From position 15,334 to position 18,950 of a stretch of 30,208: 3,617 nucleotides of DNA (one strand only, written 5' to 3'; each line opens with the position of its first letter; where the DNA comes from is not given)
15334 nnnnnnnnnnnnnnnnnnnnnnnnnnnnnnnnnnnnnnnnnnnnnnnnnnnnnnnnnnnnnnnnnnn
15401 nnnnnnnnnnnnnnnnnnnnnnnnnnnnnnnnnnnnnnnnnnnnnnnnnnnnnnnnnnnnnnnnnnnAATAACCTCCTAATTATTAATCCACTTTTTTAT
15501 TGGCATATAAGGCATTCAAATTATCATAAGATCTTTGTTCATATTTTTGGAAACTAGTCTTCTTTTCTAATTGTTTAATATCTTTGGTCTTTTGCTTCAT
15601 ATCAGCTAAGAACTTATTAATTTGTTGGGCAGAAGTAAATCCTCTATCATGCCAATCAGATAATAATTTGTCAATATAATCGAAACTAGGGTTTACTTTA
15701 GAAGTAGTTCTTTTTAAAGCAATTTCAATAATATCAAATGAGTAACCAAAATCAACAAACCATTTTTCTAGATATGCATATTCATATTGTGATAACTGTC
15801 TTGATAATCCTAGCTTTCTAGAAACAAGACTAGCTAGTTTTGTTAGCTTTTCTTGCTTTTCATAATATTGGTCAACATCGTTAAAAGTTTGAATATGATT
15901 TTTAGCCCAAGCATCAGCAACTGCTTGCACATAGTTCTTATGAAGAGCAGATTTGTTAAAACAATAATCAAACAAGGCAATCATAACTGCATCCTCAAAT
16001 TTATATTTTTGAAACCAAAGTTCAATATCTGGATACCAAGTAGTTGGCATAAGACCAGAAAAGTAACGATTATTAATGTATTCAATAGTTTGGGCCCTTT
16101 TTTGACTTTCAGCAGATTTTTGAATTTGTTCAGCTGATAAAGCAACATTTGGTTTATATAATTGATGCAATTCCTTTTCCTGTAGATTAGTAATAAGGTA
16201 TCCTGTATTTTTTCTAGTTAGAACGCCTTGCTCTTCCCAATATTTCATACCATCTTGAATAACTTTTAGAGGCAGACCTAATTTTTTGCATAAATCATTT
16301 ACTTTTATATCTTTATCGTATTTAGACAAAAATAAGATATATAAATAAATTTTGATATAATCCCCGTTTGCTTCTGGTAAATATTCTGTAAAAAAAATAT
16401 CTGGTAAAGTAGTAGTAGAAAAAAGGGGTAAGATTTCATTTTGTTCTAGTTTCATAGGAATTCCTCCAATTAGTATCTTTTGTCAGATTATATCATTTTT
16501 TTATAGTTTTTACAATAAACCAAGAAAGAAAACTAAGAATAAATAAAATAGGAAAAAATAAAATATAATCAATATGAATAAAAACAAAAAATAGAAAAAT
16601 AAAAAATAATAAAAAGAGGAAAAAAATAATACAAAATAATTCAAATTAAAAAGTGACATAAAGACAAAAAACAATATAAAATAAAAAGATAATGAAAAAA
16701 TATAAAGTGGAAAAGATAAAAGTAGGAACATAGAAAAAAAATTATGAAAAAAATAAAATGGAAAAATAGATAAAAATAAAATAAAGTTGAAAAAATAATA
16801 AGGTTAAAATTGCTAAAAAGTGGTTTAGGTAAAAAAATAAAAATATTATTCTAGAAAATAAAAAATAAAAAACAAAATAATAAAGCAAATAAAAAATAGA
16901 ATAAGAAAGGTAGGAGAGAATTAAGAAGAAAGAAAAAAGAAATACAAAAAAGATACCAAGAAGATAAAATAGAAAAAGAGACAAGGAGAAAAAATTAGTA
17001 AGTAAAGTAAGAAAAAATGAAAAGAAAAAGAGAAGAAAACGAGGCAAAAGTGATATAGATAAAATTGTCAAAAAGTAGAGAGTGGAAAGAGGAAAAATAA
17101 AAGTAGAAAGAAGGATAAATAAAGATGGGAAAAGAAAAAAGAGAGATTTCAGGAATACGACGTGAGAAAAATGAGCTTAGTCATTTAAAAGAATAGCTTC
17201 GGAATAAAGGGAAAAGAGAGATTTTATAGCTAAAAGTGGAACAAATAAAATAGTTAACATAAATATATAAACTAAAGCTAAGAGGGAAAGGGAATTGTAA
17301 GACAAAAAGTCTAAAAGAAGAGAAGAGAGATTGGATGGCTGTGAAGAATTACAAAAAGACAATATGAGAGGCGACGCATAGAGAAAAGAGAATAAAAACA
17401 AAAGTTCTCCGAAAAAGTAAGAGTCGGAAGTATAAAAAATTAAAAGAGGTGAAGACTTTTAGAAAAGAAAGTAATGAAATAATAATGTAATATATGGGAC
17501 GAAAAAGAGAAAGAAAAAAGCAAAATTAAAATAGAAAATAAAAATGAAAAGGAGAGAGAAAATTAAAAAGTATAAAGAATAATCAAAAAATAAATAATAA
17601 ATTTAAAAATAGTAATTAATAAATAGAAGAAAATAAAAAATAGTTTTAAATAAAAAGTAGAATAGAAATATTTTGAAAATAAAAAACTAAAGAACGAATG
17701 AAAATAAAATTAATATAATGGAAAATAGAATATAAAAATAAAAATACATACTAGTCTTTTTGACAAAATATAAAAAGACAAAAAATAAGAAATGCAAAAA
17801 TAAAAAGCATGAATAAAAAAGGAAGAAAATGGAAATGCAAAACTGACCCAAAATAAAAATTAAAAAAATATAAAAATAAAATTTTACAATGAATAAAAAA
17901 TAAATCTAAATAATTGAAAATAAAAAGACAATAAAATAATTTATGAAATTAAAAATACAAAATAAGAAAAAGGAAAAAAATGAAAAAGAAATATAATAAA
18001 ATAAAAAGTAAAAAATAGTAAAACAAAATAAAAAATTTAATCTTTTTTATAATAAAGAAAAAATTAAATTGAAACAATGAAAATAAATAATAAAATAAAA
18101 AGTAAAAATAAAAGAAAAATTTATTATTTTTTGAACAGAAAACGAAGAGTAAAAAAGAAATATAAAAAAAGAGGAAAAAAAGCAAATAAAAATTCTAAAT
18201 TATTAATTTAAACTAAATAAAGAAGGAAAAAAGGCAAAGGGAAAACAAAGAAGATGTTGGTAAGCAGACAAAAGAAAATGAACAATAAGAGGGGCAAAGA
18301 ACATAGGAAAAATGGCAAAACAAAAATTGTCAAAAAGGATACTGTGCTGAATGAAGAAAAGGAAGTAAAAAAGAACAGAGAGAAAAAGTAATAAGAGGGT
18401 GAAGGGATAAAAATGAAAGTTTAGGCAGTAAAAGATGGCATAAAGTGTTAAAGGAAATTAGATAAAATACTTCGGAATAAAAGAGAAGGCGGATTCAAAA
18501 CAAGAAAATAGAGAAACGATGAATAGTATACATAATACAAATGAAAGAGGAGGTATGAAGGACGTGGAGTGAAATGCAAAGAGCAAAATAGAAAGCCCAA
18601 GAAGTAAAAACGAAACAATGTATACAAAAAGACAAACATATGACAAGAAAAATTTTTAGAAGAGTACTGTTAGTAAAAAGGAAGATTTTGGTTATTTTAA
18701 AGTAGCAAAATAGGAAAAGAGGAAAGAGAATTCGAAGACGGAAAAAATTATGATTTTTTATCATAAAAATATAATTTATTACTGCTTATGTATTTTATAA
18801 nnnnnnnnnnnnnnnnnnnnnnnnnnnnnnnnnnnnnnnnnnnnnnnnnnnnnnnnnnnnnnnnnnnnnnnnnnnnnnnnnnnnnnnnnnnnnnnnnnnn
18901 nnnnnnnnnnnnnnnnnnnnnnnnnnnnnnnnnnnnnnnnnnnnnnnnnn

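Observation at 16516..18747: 2.2-kb strand-pure polypurine/polypyrimidine non-coding tract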

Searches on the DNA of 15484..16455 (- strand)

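Call 40: search_rna_families(source=L017, start=8800, end=10991, threshold=evalue, max_evalue=5)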
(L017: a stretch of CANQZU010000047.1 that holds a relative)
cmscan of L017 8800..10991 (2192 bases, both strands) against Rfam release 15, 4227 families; matches with E-value up to 5: 2.
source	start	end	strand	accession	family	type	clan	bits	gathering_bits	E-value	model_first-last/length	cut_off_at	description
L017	8904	8920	-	RF00180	REN-SRE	Cis-reg;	-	16.4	41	0.86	2-18/37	no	Renin stability regulatory element (REN-SRE)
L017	9158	9227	-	RF01196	snoZ30a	Gene; snRNA; snoRNA; CD-box;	-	16.3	80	2.6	1-92/92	no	Small nucleolar RNA Z30a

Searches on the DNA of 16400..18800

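Call 39: search_rna_families(source=window, start=16400, end=18800, threshold=evalue, max_evalue=5)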
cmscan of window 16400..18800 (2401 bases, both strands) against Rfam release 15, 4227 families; matches with E-value up to 5: 1.
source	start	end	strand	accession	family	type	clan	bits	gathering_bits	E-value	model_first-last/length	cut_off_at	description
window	16403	16482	+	RF01733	atoC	Cis-reg;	-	19.5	50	3.1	1-93/93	no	atoC RNA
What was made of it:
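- On Known structured RNA (Rfam 15): Only one chance-level hit at E = 3.1 (call 39).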

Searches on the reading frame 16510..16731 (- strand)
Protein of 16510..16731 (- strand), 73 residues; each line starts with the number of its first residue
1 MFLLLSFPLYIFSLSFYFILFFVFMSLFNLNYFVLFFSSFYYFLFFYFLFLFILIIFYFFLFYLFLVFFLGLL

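Call 12: search_protein_families(library=pfam, proteins=[window:16510-16731:-], max_evalue=0.01)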
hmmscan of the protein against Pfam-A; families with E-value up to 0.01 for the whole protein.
window:16510-16731:- (73 aa): 0 families
